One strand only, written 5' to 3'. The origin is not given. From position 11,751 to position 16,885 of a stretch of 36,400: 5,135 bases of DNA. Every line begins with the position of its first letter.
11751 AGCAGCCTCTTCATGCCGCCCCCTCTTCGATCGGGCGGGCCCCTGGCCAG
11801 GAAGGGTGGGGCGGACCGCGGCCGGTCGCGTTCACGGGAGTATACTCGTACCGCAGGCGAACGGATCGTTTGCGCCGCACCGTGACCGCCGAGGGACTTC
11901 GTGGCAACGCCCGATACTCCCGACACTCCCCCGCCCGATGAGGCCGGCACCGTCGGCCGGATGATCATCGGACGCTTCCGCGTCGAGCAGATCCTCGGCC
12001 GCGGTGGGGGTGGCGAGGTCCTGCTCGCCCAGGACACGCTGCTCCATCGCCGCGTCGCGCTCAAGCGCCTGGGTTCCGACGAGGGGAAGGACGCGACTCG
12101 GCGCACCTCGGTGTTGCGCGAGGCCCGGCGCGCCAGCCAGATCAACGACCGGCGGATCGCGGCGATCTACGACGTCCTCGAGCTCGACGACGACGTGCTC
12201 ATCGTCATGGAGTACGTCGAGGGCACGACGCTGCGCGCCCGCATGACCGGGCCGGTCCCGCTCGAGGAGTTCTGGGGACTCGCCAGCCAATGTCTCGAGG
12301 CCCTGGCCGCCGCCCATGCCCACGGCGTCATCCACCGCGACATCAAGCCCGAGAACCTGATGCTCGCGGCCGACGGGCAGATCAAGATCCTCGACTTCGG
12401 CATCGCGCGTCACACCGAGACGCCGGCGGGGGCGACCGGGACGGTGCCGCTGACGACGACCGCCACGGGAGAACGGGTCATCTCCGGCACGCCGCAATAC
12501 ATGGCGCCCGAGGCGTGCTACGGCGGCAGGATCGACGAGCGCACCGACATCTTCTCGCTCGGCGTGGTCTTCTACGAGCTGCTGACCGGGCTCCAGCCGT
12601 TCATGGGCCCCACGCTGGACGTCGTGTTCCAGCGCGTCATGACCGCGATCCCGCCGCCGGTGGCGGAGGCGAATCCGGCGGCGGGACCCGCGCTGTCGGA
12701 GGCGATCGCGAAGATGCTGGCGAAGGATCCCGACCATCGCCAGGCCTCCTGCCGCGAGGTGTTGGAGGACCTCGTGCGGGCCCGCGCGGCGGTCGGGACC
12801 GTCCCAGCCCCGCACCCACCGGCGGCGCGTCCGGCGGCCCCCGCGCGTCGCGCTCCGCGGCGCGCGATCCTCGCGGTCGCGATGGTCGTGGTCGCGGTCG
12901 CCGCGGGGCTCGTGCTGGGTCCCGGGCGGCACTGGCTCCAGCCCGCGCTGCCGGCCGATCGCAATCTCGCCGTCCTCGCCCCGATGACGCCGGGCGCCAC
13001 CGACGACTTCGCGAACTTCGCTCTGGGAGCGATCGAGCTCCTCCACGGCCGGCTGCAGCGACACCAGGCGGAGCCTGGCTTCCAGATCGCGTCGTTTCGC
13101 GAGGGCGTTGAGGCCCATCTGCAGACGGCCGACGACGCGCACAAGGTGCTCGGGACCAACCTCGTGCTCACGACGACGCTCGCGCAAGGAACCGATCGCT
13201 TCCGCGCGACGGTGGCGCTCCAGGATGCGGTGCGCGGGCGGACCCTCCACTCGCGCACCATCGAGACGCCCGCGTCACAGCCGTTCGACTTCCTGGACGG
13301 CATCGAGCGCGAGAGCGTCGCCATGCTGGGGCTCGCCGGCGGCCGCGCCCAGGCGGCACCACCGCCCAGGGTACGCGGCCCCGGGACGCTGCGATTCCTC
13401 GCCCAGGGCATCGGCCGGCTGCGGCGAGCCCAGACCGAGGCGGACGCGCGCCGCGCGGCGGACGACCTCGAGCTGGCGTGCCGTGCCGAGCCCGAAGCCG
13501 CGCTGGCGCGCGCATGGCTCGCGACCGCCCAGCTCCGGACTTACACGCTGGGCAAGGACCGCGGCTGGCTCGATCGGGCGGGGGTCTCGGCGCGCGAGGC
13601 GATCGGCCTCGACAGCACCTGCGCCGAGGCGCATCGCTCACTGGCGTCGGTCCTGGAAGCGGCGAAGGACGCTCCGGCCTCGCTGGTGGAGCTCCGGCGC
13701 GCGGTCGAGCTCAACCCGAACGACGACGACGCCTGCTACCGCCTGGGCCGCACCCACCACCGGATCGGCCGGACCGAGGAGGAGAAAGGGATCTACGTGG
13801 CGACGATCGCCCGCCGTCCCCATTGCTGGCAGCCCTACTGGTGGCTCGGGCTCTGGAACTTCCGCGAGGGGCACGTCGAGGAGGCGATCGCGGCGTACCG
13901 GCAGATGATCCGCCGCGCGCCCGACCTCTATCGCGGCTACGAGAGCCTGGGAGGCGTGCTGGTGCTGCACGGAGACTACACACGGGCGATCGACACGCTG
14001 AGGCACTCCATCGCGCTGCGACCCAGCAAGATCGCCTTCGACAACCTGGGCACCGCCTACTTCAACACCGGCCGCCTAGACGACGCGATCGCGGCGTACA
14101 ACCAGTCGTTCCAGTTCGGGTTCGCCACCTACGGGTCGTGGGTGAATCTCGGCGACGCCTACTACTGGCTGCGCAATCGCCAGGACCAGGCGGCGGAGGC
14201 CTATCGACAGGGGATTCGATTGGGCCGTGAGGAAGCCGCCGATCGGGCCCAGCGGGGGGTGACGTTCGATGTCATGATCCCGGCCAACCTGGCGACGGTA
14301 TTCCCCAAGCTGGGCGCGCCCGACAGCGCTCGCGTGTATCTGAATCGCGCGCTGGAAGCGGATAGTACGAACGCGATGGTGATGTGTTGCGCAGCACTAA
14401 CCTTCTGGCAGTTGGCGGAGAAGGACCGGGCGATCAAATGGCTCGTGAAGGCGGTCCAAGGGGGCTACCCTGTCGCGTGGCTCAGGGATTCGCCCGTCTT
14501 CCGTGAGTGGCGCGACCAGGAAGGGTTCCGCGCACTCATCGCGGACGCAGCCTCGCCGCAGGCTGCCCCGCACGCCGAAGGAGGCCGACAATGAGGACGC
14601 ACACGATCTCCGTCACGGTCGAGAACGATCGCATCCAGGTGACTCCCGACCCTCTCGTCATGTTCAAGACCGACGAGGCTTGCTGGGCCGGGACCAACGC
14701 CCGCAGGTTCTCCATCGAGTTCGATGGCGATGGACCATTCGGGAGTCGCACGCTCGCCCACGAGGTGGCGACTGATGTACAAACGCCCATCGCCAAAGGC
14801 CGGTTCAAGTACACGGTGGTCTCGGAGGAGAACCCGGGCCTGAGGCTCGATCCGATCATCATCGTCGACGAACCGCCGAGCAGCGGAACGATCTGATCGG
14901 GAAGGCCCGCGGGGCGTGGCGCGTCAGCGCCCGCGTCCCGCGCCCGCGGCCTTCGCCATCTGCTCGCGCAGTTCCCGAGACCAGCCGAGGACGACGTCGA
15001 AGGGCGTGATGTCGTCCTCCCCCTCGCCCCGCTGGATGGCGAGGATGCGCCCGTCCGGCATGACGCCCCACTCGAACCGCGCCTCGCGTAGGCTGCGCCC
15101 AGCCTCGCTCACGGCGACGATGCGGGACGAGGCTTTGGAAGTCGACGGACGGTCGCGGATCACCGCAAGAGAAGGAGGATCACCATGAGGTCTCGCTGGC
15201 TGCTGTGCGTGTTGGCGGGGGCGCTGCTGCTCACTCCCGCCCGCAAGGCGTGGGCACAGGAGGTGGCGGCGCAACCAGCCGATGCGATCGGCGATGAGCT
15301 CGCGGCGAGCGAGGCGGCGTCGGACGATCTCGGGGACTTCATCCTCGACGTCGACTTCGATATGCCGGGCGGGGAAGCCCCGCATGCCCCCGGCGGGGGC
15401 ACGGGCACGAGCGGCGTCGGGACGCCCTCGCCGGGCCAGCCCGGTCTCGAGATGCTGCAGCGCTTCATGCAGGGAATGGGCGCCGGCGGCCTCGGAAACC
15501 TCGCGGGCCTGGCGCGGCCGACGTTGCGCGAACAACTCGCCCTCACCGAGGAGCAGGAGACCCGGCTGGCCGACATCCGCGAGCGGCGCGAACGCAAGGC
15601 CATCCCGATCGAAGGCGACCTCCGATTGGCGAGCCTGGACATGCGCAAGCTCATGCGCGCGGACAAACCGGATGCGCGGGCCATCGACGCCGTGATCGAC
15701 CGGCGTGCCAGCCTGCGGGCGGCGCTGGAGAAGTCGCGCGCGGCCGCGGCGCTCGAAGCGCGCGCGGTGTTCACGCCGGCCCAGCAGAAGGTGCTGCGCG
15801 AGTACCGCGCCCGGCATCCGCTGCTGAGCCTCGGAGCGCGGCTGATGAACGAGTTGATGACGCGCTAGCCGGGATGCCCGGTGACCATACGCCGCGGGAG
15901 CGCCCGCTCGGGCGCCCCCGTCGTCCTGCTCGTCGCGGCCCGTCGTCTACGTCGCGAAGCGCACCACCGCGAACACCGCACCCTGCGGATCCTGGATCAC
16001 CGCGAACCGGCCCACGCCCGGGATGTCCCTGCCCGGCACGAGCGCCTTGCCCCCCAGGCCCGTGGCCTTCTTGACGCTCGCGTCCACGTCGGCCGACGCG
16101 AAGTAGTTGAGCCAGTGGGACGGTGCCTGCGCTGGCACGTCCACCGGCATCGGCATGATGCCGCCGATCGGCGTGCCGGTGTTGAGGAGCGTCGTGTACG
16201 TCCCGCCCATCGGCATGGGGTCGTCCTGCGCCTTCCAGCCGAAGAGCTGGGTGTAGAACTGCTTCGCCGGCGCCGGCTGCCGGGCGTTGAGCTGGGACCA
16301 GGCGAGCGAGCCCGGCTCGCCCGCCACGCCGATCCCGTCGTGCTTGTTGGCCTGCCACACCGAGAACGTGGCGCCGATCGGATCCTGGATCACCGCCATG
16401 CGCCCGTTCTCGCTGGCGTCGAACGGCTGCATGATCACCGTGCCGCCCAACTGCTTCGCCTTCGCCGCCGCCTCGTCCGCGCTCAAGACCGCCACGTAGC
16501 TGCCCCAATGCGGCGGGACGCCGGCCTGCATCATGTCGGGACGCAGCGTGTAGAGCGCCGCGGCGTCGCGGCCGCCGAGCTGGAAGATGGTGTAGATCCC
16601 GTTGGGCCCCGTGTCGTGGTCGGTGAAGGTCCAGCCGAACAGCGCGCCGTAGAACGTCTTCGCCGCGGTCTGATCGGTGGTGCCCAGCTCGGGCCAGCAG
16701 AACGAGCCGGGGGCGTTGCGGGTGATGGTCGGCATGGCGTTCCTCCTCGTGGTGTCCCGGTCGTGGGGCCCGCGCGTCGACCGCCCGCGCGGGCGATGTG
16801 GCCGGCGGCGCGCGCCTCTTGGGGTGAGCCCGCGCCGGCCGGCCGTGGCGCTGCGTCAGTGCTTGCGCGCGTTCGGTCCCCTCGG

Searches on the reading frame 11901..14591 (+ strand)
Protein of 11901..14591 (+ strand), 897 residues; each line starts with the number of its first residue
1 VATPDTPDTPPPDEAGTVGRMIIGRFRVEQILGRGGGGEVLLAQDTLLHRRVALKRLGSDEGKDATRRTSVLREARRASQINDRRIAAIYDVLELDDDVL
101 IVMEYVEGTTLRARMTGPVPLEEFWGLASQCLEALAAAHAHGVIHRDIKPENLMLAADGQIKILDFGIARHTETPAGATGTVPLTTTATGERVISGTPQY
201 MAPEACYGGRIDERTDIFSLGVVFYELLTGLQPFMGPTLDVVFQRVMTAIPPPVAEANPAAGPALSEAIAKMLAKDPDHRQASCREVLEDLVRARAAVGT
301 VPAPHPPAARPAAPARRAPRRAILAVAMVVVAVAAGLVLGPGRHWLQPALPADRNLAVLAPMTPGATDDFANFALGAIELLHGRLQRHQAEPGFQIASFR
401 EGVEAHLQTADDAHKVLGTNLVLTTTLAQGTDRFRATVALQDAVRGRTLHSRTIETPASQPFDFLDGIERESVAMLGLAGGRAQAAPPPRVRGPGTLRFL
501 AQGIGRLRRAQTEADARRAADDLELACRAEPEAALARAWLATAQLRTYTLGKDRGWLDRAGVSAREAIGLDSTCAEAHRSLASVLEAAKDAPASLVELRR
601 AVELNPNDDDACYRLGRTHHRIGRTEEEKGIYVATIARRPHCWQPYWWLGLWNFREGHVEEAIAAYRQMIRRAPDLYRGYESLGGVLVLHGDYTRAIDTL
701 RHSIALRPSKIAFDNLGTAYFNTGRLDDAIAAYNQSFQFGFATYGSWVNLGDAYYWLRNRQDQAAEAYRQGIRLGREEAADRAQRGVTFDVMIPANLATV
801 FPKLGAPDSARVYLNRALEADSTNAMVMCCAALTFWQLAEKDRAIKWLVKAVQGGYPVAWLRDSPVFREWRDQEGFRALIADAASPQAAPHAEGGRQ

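Call 46: search_protein_families(library=pfam, proteins=[window:11901-14591:+], max_evalue=0.001)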
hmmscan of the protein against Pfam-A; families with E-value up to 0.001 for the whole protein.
window:11901-14591:+ (897 aa): 16 families
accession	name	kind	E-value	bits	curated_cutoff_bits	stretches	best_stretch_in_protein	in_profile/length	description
PF00069.31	Pkinase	-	6.8e-46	157.2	31.7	1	27-289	2-259/263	Protein kinase domain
PF07714.23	PK_Tyr_Ser-Thr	-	7.8e-27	94.6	23.1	1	28-281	3-249/258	Protein tyrosine and serine/threonine kinase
PF07719.23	TPR_2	-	1.4e-20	72.1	27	0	712-736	3-27/34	Tetratricopeptide repeat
PF13181.12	TPR_8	-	4.1e-20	70.6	25.7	0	715-736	6-27/34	Tetratricopeptide repeat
PF00515.34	TPR_1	-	2.3e-15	56.1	27.8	0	715-736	6-27/34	Tetratricopeptide repeat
PF13414.12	TPR_11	-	3.4e-15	55.9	26.8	0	593-623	12-42/42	TPR repeat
PF13432.12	TPR_16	-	5.2e-13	49.6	32.7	1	632-675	20-63/65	Tetratricopeptide repeat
PF13174.12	TPR_6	-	4.3e-12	46.3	26.3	0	646-675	3-32/33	Tetratricopeptide repeat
PF13428.12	TPR_14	-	8.8e-12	44.9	23.5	0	576-617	2-43/44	Tetratricopeptide repeat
PF13424.12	TPR_12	-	1.5e-11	44.7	30.1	0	715-774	8-74/77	Tetratricopeptide repeat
PF13431.12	TPR_17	-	2.9e-09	36.9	24.4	0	599-627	3-31/34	Tetratricopeptide repeat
PF14559.12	TPR_19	-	2.1e-07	31.6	25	0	587-627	3-43/68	Tetratricopeptide repeat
PF13176.12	TPR_7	-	5.3e-06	26.6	27.9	0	746-778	1-34/36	Tetratricopeptide repeat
PF23914.1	TPR_CcmH_CycH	-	4e-05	23.9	42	0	587-674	62-152/158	Cytochrome c-type biogenesis protein H TPR domain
PF03109.22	ABC1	-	4.5e-05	23.1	22.9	1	97-173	141-218/244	ABC1 atypical kinase-like domain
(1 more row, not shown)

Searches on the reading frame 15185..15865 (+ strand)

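Call 46: search_protein_families(library=pfam, proteins=[window:15185-15865:+], max_evalue=0.001)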
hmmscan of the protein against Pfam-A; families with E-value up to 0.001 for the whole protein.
window:15185-15865:+ (227 aa): 2 families
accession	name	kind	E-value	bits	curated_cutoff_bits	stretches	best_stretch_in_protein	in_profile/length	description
PF13801.11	Metal_resist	-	4.2e-11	43.5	29.2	1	92-200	19-122/125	Heavy-metal resistance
PF07813.17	LTXXQ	-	2.2e-08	35.2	24.3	1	114-205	9-97/100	LTXXQ motif family protein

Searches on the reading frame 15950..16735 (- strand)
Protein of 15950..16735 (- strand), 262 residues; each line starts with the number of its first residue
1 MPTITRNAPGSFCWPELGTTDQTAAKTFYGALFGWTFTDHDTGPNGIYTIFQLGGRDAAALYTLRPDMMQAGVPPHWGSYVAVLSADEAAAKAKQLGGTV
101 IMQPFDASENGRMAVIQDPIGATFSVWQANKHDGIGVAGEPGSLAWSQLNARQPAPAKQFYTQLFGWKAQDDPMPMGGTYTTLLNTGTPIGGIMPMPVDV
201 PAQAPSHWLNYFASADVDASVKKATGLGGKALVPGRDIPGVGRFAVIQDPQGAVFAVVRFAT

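Call 46: search_protein_families(library=pfam, proteins=[window:15950-16735:-], max_evalue=0.001)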
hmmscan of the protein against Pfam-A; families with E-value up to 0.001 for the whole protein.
window:15950-16735:- (262 aa): 3 families
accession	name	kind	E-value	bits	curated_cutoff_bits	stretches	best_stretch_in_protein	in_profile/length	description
PF00903.31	Glyoxalase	-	1.1e-18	68.2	20.6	2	147-255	5-119/121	Glyoxalase/Bleomycin resistance protein/Dioxygenase superfamily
PF18029.7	Glyoxalase_6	-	2.2e-15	57.6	23.6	2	149-258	4-106/106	Glyoxalase-like domain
PF22677.2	Ble-like_N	-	3.1e-07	30.5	24.5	0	12-39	2-29/41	Bleomycin resistance protein-like N-terminal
